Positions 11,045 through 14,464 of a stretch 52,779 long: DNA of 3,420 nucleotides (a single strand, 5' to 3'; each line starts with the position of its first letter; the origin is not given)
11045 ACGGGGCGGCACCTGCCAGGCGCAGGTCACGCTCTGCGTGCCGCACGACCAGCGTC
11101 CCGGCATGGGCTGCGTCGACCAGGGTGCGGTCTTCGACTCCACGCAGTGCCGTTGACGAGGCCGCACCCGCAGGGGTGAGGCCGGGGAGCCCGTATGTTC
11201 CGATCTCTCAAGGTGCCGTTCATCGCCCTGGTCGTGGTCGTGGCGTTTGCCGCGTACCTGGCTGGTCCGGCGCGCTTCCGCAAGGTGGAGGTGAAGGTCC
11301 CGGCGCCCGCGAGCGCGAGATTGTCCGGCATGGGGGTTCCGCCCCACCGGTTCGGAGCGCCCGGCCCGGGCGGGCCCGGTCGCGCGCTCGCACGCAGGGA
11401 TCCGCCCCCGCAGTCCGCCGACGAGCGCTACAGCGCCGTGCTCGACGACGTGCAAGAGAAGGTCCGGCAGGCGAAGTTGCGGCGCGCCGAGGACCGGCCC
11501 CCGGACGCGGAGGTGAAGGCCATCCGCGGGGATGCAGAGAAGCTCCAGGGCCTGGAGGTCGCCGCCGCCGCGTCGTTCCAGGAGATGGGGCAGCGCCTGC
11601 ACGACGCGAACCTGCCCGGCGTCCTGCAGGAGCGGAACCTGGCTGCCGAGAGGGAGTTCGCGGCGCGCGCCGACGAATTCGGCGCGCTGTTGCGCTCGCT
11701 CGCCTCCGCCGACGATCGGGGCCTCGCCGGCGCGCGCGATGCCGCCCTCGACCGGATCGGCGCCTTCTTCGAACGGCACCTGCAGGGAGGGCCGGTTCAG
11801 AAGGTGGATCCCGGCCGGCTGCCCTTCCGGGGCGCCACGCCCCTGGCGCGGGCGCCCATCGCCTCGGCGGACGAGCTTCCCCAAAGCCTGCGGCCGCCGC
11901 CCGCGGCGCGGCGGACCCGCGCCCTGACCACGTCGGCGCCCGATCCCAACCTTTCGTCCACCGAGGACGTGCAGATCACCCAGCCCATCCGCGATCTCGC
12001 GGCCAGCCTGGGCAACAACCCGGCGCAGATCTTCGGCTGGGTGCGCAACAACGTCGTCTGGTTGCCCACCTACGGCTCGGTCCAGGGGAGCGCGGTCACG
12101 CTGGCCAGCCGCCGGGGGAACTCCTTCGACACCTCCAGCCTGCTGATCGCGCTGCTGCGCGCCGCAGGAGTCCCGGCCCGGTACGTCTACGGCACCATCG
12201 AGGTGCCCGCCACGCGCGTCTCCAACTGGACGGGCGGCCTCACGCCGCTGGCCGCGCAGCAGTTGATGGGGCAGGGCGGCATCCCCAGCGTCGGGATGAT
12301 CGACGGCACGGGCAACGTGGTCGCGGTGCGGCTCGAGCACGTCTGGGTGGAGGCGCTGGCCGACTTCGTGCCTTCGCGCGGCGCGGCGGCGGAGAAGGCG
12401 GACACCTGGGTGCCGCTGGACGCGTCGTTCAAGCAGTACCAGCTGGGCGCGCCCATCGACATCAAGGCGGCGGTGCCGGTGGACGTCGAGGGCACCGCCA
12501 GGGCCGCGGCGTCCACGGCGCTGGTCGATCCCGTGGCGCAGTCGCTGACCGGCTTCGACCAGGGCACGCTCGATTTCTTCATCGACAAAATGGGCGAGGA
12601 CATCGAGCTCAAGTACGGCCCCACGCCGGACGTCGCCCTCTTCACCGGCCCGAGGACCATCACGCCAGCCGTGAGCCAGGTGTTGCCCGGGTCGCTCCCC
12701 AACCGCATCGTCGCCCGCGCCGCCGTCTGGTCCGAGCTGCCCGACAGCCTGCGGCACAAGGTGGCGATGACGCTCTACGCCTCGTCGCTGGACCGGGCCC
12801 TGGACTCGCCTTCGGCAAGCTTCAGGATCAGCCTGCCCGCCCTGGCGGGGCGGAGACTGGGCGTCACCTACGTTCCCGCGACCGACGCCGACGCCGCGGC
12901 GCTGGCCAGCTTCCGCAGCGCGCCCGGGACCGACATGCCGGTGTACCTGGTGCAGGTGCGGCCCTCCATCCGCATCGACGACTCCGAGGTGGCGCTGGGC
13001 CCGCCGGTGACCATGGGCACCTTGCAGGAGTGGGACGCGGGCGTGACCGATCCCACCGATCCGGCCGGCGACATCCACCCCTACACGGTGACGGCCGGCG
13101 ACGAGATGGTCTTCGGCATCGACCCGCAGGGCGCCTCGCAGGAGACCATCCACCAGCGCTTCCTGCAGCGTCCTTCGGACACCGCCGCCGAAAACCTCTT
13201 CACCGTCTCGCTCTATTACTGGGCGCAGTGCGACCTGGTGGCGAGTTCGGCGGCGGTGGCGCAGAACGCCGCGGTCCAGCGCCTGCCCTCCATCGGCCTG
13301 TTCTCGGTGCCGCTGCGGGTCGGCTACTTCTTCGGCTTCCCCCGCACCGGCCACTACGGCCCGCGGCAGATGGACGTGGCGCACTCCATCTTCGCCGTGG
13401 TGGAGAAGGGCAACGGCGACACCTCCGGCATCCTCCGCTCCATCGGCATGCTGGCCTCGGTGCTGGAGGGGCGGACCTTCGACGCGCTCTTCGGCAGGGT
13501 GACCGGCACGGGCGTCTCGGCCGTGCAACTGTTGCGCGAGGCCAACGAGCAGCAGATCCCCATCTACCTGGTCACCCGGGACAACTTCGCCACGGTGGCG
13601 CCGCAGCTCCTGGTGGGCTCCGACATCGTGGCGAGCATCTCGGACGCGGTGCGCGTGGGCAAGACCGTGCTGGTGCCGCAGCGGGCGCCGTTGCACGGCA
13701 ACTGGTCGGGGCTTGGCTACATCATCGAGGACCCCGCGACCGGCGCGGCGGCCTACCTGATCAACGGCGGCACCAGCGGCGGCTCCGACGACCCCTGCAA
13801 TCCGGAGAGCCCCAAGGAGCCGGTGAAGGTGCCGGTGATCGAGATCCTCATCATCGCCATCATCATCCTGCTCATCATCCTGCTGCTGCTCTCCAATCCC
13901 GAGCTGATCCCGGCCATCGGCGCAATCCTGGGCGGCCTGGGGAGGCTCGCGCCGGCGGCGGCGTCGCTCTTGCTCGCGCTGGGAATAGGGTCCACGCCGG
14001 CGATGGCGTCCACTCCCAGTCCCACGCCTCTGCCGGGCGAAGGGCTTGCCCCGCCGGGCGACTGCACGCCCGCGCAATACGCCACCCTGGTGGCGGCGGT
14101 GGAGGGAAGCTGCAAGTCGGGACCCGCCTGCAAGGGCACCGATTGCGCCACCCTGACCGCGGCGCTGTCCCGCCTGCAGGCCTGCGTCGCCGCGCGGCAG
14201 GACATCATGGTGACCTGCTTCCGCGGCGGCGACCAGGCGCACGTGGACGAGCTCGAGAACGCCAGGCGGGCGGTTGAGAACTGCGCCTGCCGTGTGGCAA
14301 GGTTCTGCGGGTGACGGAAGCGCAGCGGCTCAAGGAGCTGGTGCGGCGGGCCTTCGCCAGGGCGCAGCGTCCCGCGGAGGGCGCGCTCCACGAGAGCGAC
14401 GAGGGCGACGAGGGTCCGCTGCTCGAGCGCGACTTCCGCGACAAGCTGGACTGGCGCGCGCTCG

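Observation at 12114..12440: Transglutaminase-like core with Ser replacing the catalytic Cys while His and Asp are retained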

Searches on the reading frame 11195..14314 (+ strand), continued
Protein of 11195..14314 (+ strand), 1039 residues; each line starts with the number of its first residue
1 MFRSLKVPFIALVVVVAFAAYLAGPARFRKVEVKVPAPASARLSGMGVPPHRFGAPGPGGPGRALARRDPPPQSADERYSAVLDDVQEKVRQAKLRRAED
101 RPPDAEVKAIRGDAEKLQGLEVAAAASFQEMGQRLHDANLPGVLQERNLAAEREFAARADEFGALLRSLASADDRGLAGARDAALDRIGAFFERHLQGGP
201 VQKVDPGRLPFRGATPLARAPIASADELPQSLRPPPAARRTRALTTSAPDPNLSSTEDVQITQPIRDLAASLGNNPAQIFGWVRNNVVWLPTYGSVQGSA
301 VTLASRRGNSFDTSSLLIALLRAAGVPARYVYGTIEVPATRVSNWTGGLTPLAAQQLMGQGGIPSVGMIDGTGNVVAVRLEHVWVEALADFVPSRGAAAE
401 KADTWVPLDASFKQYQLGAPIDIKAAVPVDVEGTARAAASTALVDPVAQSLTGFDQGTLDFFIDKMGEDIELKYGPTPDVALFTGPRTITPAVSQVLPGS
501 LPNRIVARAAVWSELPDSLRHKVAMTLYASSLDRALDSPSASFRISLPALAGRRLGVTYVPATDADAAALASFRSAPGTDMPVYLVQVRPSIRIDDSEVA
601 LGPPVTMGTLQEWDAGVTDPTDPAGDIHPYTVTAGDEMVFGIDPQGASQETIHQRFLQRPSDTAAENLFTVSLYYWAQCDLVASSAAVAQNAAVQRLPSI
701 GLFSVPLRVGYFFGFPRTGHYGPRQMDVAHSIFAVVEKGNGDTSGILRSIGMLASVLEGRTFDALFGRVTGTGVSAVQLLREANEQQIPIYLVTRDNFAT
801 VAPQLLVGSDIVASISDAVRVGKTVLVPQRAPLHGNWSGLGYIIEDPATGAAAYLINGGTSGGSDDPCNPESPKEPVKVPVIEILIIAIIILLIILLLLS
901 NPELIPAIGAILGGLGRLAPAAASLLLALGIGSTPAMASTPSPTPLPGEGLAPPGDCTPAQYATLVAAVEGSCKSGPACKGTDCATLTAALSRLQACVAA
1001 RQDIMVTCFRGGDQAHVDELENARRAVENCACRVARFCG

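Call 70: search_protein_families(library=pfam, proteins=[L004:11357-11935:+, L004:11969-12550:+, L007:11048-11695:+, L009:11212-11760:+], max_evalue=0.1)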
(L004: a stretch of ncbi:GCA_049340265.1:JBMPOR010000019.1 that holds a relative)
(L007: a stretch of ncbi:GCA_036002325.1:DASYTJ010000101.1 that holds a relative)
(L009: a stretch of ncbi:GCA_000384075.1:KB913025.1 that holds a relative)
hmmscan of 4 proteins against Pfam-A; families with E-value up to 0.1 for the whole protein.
L004:11357-11935:+ (192 aa): 1 family
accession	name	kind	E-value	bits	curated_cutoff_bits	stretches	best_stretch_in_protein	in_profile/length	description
PF20461.3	DUF6714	-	0.0064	16.9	27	1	76-188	74-160/161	Family of unknown function (DUF6714)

L004:11969-12550:+ (193 aa): 1 family
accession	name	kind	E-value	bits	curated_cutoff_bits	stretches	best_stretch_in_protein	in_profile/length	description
PF20461.3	DUF6714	-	0.0057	17.1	27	1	131-189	103-160/161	Family of unknown function (DUF6714)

L007:11048-11695:+ (215 aa): 0 families

L009:11212-11760:+ (182 aa): 0 families

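Call 87: search_protein_representatives(protein=window:11195-14314:+)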
Query: 1039 residues. Proteins with E-value up to 0.001 (for the whole library): 6443; up to 1e-10: 3553; up to 1e-30: 1380. The best 150 are listed.
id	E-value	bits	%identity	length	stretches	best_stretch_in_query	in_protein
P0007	0.0e+00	1308.3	61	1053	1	1-1036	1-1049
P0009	0.0e+00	1029.3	52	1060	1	69-1035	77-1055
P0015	1.0e-284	964.0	58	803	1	247-1035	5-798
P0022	1.6e-205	701.9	43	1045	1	76-1034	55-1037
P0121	1.0e-191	656.1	42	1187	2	223-1034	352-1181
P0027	1.5e-182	625.8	41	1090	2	251-1036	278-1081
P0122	7.6e-178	610.3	40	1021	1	76-966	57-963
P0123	5.2e-175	600.9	43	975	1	127-939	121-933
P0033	6.0e-175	600.7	43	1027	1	70-935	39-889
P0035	1.2e-174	599.7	42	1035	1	69-938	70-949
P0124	1.2e-174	599.7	47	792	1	246-911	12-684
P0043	2.0e-171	589.0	44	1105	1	105-945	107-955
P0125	4.2e-170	584.6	40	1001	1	56-939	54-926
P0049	6.7e-170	583.9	40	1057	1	61-951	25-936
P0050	1.8e-169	582.5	38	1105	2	240-1036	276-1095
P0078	7.1e-164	564.0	38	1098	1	69-1031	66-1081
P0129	1.1e-151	523.7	38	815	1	274-1031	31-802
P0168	5.5e-129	448.5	35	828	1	241-1031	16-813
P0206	1.0e-110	388.1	33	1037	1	227-1031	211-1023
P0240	3.4e-102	359.9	35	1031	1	70-864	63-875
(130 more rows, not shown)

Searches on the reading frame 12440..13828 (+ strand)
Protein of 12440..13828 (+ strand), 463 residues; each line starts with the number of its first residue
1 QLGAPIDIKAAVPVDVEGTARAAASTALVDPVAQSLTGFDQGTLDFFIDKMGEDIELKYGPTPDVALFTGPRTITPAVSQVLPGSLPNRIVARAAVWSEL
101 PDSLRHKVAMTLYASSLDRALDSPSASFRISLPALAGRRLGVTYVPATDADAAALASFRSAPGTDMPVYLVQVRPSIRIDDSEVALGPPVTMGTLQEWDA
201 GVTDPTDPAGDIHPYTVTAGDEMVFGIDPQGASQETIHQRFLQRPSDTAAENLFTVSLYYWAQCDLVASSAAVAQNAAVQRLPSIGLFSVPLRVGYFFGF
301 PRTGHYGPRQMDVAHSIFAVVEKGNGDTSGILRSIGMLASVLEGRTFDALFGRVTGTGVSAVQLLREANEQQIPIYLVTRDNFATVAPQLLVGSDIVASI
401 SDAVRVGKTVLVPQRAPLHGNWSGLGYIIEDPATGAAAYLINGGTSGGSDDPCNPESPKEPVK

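Call 73: predict_structure(alignment_id=A2)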
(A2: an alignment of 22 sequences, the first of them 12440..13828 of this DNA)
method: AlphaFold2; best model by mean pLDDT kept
length: 463 residues; sequences in the alignment: 22
mean_pLDDT: 82.3   pTM: 0.71
mean pLDDT of the five models: 82.3, 81.6, 80.8, 80.7, 76.8
residues with pLDDT >= 90: 157; 70-90: 247; 50-70: 43; < 50: 16
segments of 3 or more residues with pLDDT < 50: 88-90, 454-463
pLDDT, mean of each block of 10 residues (from residue 1): 77 74 79 73 81 83 79 63 52 60 85 92 91 85 93 83 69 93 93 92 79 89 85 81 81 90 90 88 89 80 80 85 79 90 87 83 92 95 95 91 94 91 87 89 67 43 33
secondary structure, 60 per line:
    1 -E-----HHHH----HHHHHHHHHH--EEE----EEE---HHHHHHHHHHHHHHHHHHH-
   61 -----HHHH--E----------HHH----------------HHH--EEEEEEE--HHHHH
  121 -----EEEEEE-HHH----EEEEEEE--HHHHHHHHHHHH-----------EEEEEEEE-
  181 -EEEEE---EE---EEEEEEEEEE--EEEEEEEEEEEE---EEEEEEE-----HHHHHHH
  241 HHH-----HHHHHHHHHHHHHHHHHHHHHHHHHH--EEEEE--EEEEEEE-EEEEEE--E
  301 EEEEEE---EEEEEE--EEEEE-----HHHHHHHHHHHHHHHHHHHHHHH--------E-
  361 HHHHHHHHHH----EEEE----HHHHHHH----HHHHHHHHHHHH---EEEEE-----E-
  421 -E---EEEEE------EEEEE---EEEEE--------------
elements in order: H8-11 H16-25 E28-30 E35-37 H41-59 H66-69 E107-113 H116-120 E126-131 E140-146 H149-160 E172-179 E182-186 E195-204 E207-218 E222-228 H234-243 H249-274 E277-281 E284-290 E292-297 E300-306 E310-315 E318-322 H328-350 H361-370 E375-378 H383-389 H394-405 E409-413 E426-430 E437-441 E445-449
